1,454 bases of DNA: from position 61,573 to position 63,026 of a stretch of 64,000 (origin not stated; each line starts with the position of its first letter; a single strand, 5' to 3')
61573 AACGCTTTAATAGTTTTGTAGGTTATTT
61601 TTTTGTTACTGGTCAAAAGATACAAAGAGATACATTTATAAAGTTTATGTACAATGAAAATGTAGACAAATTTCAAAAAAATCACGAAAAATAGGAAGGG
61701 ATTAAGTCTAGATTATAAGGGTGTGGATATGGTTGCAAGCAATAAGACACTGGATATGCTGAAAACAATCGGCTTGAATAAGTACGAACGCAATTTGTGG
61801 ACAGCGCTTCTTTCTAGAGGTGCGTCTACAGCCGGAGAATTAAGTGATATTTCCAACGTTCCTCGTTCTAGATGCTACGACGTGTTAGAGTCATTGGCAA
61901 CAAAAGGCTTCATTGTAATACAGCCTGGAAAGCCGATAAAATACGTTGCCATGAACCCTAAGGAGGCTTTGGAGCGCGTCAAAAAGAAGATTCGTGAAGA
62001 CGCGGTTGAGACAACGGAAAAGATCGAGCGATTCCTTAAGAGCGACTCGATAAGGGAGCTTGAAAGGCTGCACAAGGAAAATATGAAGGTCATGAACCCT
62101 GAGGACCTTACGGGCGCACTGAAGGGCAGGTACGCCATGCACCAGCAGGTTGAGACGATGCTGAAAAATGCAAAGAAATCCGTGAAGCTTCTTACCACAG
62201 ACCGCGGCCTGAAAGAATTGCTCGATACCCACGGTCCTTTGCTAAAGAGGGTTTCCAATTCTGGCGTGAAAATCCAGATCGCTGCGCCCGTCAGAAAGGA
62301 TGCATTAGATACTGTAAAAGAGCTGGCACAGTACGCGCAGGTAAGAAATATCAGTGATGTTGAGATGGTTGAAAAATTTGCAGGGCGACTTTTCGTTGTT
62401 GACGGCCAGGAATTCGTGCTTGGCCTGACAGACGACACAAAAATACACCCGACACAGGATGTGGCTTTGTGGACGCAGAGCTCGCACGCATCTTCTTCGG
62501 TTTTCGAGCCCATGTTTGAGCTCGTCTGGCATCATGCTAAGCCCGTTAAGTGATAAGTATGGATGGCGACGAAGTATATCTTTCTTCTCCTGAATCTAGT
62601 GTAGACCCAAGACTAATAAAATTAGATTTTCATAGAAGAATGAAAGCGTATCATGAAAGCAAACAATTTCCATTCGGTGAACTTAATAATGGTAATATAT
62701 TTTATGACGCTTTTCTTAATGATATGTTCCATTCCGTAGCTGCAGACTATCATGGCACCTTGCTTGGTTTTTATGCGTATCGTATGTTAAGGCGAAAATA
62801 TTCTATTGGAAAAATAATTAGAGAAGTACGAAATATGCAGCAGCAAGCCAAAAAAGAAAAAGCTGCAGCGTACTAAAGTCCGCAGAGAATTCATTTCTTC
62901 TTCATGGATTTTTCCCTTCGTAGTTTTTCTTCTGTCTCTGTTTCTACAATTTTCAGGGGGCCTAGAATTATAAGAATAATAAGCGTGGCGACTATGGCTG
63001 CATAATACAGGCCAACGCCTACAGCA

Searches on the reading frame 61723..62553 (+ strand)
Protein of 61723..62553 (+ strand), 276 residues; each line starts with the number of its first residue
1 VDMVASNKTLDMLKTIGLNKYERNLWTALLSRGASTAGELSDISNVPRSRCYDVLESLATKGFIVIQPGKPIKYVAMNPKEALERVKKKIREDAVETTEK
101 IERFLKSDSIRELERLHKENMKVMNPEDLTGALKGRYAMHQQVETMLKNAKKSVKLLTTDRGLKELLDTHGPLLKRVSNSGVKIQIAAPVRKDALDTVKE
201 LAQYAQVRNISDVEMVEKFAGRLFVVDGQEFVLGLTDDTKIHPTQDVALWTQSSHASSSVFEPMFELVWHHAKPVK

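Call 23: search_protein_families(library=pfam, proteins=[window:61723-62553:+], max_evalue=0.01)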
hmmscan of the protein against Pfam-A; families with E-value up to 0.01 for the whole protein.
window:61723-62553:+ (276 aa): 1 family
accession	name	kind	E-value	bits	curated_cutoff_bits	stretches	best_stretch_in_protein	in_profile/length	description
PF01978.25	TrmB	-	2e-20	72.8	25.6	1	13-80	1-68/68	Sugar-specific transcriptional regulator TrmB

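Call 72: search_protein_families(library=ncbifam, proteins=[window:61723-62553:+], max_evalue=0.01)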
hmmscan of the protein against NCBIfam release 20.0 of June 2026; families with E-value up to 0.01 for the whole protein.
window:61723-62553:+ (276 aa): 6 families
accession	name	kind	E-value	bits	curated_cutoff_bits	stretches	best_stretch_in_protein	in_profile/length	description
NF041141.1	tran_reg_TrmBL2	equivalog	4.9e-18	65.6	530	1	15-273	13-262/264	HTH-type transcriptional regulator TrmBL2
NF040851.1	tran_reg_TrmB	equivalog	6e-17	61.8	600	1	6-132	4-120/338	HTH-type sugar-sensing transcriptional regulator TrmB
NF047390.1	TransRegTrmBL1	equivalog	1.2e-16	60.7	650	1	7-106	4-103/341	HTH-type sugar sensing transcriptional regulator TrmBL1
NF047392.1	TransRegTrmBHalo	equivalog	2.9e-14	52.8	500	1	14-96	14-95/349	HTH-type sugar sensing transcriptional regulator TrmB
TIGR02812.1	fadR_gamma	equivalog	0.0026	17.5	249.2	1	38-105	34-101/235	fatty acid metabolism transcriptional regulator FadR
NF003444.0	PRK04984.1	equivalog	0.0073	15.9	189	0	38-103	35-100/239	fatty acid metabolism transcriptional regulator FadR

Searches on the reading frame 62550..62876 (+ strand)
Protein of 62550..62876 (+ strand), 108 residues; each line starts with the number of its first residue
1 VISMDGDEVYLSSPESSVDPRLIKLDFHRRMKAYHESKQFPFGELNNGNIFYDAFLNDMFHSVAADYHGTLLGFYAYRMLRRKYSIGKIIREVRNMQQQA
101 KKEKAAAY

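Call 23: search_protein_families(library=pfam, proteins=[window:62550-62876:+], max_evalue=0.01)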
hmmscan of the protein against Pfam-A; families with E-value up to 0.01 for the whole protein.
window:62550-62876:+ (108 aa): 1 family
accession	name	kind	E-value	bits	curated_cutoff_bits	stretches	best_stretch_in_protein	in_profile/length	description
PF11676.13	DUF3272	-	0.0051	17.5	25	1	71-96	33-58/61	Protein of unknown function (DUF3272)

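Call 72: search_protein_families(library=ncbifam, proteins=[window:62550-62876:+], max_evalue=0.01)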
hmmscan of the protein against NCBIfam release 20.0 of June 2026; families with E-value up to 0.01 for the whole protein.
window:62550-62876:+ (108 aa): 0 families
